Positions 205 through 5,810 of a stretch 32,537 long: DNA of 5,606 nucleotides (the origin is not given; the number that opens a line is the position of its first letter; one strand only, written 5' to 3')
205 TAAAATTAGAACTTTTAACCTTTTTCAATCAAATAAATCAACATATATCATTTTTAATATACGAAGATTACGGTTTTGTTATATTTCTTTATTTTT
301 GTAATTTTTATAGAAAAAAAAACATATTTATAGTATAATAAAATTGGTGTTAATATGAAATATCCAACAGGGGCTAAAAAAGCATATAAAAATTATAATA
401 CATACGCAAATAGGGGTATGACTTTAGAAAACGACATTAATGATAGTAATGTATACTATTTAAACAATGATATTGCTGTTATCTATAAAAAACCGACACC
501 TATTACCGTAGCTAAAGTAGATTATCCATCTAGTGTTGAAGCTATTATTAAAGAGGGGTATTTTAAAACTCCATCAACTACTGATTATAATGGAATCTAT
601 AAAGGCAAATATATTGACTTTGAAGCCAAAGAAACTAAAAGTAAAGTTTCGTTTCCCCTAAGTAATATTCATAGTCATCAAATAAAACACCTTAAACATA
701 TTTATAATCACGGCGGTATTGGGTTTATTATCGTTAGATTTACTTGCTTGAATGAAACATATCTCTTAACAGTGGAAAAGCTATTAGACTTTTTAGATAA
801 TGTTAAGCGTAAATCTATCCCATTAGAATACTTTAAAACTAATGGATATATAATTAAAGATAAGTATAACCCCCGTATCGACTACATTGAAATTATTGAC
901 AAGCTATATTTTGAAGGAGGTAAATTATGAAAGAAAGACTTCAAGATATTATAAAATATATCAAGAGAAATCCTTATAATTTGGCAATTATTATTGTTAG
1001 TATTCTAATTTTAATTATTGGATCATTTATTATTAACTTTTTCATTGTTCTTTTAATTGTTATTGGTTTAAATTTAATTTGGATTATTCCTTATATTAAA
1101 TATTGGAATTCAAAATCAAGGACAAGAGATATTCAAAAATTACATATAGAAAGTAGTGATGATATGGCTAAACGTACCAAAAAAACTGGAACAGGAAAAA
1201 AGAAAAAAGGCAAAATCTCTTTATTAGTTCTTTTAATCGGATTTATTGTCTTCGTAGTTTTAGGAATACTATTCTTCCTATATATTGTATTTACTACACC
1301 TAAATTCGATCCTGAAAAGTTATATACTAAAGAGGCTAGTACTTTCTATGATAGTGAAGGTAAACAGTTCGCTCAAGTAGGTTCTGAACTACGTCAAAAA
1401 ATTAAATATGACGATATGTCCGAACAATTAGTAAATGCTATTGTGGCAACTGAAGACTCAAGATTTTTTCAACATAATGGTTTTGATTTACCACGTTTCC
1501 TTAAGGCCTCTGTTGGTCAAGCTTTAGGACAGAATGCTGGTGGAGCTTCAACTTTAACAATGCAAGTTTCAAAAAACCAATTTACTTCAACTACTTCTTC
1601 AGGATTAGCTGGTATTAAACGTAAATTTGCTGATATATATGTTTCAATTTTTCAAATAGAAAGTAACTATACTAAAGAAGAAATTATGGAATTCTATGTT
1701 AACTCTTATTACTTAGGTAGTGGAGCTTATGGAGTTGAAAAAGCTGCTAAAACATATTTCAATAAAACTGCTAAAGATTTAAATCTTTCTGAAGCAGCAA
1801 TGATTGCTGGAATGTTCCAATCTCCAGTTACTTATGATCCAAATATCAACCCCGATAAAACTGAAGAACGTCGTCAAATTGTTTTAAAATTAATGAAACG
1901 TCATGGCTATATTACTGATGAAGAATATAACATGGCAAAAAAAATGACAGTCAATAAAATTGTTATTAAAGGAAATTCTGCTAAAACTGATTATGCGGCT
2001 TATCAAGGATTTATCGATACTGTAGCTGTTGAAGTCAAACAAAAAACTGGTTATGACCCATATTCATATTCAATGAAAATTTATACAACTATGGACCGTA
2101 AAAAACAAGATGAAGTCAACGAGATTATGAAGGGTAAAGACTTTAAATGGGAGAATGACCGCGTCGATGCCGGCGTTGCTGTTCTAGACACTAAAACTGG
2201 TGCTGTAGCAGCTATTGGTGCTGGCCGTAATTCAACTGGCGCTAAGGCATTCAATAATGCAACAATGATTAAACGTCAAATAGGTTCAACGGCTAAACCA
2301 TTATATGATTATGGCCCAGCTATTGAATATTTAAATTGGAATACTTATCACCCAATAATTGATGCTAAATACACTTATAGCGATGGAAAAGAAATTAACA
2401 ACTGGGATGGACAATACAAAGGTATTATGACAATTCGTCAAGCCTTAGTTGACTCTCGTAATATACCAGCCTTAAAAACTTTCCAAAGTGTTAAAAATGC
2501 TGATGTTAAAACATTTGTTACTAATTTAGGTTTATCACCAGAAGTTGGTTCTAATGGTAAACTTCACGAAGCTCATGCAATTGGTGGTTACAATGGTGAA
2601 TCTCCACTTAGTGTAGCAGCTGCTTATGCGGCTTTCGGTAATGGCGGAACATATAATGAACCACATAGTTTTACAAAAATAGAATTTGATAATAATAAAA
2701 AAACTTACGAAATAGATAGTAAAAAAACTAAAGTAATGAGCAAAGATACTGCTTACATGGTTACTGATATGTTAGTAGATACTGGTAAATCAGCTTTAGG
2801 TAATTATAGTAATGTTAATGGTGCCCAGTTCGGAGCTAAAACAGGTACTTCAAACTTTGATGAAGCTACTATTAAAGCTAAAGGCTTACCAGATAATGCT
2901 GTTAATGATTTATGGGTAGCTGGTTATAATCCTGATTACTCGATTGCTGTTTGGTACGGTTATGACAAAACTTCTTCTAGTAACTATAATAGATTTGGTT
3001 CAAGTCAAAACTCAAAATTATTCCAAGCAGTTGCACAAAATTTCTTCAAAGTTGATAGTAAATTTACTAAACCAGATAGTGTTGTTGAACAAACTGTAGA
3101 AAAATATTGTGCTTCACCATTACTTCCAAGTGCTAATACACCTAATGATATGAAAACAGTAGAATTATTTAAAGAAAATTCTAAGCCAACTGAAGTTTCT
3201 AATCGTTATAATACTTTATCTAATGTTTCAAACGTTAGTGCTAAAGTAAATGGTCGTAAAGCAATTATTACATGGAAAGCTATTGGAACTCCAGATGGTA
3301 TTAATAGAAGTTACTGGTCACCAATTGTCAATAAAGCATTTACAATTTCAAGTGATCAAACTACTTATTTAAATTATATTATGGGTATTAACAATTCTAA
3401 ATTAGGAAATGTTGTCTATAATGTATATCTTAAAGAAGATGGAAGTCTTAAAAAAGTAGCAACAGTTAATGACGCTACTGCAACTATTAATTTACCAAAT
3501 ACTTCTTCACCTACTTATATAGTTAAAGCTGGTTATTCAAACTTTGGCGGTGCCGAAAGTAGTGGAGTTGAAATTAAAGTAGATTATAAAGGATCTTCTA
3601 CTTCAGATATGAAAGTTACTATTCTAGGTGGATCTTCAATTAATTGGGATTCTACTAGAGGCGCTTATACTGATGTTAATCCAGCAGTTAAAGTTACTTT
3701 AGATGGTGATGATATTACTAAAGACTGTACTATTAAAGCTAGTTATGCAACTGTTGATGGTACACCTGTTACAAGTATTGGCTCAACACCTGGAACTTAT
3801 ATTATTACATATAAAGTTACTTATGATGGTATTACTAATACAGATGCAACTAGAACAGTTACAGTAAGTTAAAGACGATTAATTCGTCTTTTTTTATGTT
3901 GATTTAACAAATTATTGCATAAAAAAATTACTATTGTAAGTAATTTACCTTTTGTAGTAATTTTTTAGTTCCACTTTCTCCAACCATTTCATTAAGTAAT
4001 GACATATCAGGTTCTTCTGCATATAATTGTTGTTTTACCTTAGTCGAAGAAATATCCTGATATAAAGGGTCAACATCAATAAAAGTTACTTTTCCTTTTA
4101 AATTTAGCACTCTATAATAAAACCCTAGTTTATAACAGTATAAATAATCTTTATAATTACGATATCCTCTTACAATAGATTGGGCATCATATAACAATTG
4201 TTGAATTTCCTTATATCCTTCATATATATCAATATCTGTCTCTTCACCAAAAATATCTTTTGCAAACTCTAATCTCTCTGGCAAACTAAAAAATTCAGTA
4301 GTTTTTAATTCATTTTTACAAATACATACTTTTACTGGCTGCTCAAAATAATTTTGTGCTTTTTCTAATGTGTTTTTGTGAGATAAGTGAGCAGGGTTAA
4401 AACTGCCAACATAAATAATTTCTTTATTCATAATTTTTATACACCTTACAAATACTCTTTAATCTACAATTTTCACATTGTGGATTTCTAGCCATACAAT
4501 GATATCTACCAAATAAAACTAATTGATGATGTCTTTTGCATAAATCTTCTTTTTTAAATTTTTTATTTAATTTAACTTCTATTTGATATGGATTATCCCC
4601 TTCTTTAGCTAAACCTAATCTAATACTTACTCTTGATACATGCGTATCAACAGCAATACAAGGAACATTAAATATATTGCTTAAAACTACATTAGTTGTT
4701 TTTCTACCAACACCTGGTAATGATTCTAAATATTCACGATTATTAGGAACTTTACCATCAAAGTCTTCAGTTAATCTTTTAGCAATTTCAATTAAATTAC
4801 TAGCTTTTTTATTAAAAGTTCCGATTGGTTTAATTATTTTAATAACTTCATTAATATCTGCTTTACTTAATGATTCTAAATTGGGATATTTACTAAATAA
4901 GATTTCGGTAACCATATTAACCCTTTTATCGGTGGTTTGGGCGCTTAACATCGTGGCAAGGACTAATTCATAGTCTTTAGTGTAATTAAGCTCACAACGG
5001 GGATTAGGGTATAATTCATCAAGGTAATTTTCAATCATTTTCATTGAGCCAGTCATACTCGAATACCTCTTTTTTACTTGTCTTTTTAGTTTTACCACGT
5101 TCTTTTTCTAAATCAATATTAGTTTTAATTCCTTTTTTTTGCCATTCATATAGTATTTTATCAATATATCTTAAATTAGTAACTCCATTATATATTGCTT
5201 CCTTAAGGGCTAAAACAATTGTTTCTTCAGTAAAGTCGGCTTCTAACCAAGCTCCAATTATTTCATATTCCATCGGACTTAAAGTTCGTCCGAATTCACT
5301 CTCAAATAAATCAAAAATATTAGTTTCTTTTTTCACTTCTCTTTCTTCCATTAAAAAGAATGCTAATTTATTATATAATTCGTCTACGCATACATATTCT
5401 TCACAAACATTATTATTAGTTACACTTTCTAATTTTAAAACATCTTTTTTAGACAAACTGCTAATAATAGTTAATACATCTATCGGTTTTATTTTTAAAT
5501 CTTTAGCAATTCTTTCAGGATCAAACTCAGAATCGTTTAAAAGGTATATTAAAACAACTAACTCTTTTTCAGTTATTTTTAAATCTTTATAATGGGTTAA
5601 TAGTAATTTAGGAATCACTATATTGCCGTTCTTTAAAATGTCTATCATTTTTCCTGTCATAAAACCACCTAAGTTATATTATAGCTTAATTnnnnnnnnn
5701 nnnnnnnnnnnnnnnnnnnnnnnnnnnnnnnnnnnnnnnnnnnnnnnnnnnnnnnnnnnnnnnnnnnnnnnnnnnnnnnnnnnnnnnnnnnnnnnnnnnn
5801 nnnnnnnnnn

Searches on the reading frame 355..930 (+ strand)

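Call 13: search_protein_families(library=pfam, proteins=[window:355-930:+], max_evalue=0.01)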
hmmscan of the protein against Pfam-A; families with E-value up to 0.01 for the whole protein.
window:355-930:+ (191 aa): 1 family
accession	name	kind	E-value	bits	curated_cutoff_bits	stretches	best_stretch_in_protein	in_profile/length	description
PF03838.20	RecU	-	2.3e-61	206.9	25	1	20-182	1-162/162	Recombination protein U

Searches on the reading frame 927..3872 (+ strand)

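Call 13: search_protein_families(library=pfam, proteins=[window:927-3872:+], max_evalue=0.01)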
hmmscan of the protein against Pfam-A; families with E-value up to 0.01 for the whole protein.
window:927-3872:+ (981 aa): 2 families
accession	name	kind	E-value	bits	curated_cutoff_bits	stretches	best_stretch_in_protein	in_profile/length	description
PF00912.28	Transgly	-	6.1e-54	182.6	27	1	145-323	2-177/178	Transglycosylase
PF00905.27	Transpeptidase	-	6.5e-25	88.4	22.1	1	416-702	2-297/299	Penicillin binding protein transpeptidase domain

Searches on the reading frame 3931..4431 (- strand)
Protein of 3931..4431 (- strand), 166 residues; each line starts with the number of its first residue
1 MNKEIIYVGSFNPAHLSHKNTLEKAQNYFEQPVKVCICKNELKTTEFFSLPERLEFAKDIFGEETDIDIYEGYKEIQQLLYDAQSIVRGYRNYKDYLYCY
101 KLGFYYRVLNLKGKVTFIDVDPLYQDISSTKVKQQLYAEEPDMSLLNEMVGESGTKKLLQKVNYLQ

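Call 13: search_protein_families(library=pfam, proteins=[window:3931-4431:-], max_evalue=0.01)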
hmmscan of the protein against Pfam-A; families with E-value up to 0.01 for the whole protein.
window:3931-4431:- (166 aa): 1 family
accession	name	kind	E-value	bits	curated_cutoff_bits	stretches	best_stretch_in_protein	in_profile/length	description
PF01467.32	CTP_transf_like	-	9.1e-13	49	21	1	6-134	1-132/133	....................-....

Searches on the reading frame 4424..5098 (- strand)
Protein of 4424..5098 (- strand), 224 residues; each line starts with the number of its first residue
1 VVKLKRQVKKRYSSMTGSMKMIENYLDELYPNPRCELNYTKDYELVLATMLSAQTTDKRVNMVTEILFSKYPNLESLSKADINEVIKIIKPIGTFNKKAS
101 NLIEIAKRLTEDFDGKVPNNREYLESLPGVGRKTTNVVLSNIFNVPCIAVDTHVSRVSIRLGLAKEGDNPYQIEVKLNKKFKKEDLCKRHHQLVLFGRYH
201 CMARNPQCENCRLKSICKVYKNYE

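Call 13: search_protein_families(library=pfam, proteins=[window:4424-5098:-], max_evalue=0.01)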
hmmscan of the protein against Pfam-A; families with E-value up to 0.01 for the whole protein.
window:4424-5098:- (224 aa): 3 families
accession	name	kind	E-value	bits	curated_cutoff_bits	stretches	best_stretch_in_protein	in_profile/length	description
PF00730.31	HhH-GPD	-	1.5e-22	80.4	26.2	1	48-182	2-107/108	HhH-GPD superfamily base excision DNA repair protein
PF00633.29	HHH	-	7.1e-06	26.1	24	1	113-140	2-29/30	Helix-hairpin-helix motif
PF10576.14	EndIII_4Fe-2S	-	0.001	19.7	20.5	1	201-217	1-17/17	Iron-sulfur binding domain of endonuclease III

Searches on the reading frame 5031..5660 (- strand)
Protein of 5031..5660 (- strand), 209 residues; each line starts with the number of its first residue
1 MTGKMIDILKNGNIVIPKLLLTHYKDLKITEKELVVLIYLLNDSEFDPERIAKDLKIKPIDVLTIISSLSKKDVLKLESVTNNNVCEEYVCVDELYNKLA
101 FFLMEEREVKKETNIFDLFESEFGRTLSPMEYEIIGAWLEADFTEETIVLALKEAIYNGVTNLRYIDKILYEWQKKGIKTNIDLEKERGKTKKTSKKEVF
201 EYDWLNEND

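Call 13: search_protein_families(library=pfam, proteins=[window:5031-5660:-], max_evalue=0.01)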
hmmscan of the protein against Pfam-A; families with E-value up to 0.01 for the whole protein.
window:5031-5660:- (209 aa): 3 families
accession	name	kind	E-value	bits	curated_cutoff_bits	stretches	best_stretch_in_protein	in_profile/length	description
PF07261.16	DnaB_2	-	2.7e-23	81.9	22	1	116-187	1-73/74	Replication initiation and membrane attachment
PF21984.2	DnaD_N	-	8.7e-14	52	27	1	16-107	1-98/101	DnaD N-terminal domain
PF01978.25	TrmB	-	0.0081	16.4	25.6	0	27-81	4-58/68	Sugar-specific transcriptional regulator TrmB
